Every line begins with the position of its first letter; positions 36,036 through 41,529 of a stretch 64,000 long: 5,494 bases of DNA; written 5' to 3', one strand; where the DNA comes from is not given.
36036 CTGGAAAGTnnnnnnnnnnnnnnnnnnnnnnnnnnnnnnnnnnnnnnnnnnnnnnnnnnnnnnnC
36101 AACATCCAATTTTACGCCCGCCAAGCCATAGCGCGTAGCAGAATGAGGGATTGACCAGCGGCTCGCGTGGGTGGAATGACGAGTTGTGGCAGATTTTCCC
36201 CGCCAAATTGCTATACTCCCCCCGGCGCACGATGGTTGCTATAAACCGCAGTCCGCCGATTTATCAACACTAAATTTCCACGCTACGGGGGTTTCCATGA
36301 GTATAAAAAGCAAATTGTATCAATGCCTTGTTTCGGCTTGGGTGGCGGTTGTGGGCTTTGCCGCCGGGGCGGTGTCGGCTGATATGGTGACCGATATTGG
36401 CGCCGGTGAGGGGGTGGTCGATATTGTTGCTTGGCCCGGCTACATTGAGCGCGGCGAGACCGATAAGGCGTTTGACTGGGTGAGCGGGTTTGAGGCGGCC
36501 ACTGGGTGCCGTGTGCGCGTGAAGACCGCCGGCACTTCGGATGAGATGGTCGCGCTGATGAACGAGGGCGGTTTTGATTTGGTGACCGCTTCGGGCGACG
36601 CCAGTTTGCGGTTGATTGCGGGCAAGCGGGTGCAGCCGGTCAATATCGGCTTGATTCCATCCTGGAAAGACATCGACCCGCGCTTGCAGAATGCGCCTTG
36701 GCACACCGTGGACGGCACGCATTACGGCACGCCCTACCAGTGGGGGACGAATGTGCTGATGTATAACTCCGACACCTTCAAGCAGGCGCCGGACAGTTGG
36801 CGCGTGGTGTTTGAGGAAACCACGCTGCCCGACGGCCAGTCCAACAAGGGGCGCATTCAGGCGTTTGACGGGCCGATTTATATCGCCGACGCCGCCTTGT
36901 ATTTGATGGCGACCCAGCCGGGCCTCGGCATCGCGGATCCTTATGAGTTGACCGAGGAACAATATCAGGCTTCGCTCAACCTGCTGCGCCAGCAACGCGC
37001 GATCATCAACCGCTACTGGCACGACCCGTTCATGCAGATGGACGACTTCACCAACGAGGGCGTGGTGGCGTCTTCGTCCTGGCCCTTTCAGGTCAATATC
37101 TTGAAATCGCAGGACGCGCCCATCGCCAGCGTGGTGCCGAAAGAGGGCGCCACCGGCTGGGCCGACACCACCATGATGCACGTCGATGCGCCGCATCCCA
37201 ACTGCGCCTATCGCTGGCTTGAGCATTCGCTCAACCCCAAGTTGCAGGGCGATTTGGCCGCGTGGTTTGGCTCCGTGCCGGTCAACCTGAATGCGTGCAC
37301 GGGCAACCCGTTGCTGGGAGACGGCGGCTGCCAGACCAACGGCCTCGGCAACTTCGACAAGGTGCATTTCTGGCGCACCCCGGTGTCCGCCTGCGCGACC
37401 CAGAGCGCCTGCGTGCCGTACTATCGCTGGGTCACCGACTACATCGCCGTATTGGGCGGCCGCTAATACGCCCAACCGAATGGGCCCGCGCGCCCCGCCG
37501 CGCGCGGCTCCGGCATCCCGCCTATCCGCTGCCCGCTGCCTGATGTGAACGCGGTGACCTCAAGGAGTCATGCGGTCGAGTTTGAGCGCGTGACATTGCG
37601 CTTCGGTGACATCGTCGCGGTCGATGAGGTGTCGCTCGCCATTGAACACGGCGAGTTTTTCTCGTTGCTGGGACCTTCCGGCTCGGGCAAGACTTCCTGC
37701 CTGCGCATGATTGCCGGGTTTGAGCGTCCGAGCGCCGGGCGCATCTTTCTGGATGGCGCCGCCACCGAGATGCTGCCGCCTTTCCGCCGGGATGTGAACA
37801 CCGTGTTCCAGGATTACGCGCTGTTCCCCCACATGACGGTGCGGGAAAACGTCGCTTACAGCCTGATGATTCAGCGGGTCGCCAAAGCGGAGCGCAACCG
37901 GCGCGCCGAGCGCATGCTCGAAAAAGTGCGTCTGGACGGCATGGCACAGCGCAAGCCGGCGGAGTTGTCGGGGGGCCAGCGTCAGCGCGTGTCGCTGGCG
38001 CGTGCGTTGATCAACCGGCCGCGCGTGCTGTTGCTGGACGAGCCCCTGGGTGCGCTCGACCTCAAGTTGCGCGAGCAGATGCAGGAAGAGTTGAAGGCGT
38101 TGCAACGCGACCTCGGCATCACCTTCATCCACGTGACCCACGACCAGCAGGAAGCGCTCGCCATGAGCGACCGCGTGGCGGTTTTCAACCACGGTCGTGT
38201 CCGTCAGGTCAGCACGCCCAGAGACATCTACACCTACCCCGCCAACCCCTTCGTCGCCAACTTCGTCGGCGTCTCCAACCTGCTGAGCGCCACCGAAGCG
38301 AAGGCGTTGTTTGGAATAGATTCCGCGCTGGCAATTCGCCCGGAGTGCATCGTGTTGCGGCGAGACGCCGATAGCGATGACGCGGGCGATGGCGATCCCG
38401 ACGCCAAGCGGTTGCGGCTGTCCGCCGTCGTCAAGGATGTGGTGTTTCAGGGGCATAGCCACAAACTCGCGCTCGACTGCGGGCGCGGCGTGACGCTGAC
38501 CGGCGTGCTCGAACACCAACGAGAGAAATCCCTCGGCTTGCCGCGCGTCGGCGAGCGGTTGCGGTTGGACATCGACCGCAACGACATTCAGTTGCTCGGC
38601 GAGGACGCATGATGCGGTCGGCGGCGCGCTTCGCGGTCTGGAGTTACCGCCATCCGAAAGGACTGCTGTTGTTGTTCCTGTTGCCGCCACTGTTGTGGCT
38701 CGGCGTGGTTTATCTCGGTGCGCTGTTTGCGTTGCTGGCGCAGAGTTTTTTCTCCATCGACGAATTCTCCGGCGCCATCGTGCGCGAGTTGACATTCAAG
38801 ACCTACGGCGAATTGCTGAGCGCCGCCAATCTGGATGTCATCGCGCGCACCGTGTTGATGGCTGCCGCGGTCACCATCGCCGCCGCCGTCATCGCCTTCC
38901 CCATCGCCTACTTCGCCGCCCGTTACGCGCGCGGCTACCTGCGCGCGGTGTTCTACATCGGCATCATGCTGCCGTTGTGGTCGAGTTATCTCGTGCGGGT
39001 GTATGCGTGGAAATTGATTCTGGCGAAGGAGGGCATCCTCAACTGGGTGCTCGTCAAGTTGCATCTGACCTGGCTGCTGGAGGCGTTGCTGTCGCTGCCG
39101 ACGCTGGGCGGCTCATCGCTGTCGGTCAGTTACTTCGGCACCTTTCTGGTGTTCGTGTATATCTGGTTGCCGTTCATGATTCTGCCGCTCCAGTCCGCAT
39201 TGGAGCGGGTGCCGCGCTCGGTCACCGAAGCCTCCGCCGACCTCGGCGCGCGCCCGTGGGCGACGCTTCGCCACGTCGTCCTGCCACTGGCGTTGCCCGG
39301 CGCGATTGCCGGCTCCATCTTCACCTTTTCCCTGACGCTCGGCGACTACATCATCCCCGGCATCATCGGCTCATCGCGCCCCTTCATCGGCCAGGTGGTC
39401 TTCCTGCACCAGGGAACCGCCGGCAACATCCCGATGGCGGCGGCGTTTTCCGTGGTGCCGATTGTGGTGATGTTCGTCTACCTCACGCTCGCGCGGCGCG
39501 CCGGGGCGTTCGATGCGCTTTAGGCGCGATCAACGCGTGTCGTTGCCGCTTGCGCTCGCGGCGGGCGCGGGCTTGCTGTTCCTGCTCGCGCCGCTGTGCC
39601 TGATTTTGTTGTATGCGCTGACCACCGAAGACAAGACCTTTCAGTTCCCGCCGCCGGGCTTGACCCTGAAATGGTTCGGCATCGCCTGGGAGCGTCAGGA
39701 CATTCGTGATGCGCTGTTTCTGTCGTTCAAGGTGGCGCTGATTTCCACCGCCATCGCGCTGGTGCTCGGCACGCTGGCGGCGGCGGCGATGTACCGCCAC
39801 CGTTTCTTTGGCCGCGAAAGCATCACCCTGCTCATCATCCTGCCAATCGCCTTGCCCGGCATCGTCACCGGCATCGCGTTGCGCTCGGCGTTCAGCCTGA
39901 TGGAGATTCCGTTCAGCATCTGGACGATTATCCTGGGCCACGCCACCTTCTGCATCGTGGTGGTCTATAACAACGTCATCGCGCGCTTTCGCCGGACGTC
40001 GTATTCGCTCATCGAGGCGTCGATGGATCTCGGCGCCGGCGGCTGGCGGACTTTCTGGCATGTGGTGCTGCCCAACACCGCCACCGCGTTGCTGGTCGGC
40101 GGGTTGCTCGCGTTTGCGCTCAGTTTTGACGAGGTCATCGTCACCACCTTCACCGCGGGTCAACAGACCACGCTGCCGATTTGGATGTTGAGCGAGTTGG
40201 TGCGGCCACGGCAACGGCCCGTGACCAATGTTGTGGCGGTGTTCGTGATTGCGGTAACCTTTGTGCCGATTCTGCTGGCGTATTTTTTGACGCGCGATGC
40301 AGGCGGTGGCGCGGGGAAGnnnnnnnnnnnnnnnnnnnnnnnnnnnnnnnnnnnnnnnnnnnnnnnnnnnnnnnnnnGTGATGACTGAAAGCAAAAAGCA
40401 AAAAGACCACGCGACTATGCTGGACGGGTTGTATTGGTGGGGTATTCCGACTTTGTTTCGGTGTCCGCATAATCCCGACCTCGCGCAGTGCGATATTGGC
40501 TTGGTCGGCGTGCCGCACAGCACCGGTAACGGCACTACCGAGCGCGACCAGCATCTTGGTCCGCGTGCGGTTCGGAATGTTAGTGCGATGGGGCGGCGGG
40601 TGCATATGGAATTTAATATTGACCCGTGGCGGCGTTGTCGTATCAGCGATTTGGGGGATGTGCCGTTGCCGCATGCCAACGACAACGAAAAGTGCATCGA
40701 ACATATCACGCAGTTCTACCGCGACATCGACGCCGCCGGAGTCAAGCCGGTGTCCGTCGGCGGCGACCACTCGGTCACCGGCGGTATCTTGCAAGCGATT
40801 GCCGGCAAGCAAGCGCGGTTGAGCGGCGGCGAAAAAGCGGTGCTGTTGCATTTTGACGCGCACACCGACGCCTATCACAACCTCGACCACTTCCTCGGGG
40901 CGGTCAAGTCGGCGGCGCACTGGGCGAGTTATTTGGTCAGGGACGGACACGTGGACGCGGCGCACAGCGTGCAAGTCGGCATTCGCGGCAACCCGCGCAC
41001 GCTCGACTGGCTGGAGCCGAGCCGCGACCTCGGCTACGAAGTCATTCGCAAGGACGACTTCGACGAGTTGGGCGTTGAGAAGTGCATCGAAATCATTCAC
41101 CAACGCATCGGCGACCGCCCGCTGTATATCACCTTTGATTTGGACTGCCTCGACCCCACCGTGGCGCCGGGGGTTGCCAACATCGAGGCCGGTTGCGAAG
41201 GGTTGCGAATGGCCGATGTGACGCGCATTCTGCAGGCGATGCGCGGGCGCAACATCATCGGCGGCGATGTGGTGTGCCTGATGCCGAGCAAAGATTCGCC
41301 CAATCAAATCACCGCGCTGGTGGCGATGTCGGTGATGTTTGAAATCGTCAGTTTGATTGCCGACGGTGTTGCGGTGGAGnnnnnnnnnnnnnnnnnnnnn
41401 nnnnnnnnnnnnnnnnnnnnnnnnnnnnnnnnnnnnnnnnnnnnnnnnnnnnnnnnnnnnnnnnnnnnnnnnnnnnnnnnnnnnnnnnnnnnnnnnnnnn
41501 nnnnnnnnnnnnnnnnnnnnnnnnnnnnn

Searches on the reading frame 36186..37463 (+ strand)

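Call 78: search_protein_families(library=pfam, proteins=[window:36186-37463:+], max_evalue=0.001)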
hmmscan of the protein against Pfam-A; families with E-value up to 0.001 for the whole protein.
window:36186-37463:+ (426 aa): 3 families
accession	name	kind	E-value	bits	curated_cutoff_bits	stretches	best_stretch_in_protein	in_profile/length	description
PF13416.11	SBP_bac_8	-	5.8e-21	76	27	1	99-370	3-265/279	Bacterial extracellular solute-binding protein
PF01547.30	SBP_bac_1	-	4.1e-13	50.4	26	1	101-354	16-306/307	Bacterial extracellular solute-binding protein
PF13343.11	SBP_bac_6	-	7.9e-10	39.1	24.6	1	136-370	17-222/245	Bacterial extracellular solute-binding protein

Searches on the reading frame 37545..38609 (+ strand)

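Call 78: search_protein_families(library=pfam, proteins=[window:37545-38609:+], max_evalue=0.001)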
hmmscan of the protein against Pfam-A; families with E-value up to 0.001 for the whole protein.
window:37545-38609:+ (355 aa): 4 families
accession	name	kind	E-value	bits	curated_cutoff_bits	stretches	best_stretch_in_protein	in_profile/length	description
PF00005.33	ABC_tran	-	3.1e-38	131.9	25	1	27-168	2-136/137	ABC transporter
PF08402.16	TOBE_2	-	5.2e-09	36.5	21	1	262-351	1-76/76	TOBE domain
PF13191.12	AAA_16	-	8.4e-05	23.6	32.6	1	36-189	24-158/167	AAA ATPase domain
PF02463.25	SMC_N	-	0.00066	19.6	40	0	137-215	133-213/220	RecF/RecN/SMC N terminal domain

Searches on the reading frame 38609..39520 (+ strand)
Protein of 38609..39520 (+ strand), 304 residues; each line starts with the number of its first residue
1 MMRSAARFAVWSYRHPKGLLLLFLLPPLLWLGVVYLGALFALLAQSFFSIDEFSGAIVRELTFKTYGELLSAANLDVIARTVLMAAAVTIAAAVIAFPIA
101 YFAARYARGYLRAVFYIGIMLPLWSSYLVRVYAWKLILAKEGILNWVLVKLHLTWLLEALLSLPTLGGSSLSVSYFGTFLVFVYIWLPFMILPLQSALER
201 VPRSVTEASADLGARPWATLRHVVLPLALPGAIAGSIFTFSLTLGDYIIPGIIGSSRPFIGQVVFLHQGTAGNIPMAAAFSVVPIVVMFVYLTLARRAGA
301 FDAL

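Call 78: search_protein_families(library=pfam, proteins=[window:38609-39520:+], max_evalue=0.001)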
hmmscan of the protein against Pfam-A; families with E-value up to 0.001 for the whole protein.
window:38609-39520:+ (304 aa): 1 family
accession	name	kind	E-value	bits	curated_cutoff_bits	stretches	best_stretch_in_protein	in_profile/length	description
PF00528.27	BPD_transp_1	-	2.4e-12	47.4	26.4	1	97-295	2-171/184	Binding-protein-dependent transport system inner membrane component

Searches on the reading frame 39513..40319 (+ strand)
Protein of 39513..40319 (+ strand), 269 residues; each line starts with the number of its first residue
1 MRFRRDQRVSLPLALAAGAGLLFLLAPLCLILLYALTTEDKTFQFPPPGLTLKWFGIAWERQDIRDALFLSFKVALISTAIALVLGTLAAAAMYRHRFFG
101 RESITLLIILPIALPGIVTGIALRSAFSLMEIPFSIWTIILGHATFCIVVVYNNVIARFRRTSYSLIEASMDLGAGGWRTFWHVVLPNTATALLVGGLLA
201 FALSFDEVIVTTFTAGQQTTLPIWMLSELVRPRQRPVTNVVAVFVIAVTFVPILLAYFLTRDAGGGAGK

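Call 78: search_protein_families(library=pfam, proteins=[window:39513-40319:+], max_evalue=0.001)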
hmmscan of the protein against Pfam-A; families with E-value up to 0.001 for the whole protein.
window:39513-40319:+ (269 aa): 1 family
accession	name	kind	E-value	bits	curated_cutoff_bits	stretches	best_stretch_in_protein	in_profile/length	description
PF00528.27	BPD_transp_1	-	8e-14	52.2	26.4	1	83-259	2-174/184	Binding-protein-dependent transport system inner membrane component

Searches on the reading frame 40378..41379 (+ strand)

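Call 78: search_protein_families(library=pfam, proteins=[window:40378-41379:+], max_evalue=0.001)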
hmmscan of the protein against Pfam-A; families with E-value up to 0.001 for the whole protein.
window:40378-41379:+ (334 aa): 1 family
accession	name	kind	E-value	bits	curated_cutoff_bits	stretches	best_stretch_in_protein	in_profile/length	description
PF00491.26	Arginase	-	6.3e-60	203.4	22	1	39-323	2-277/280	Arginase family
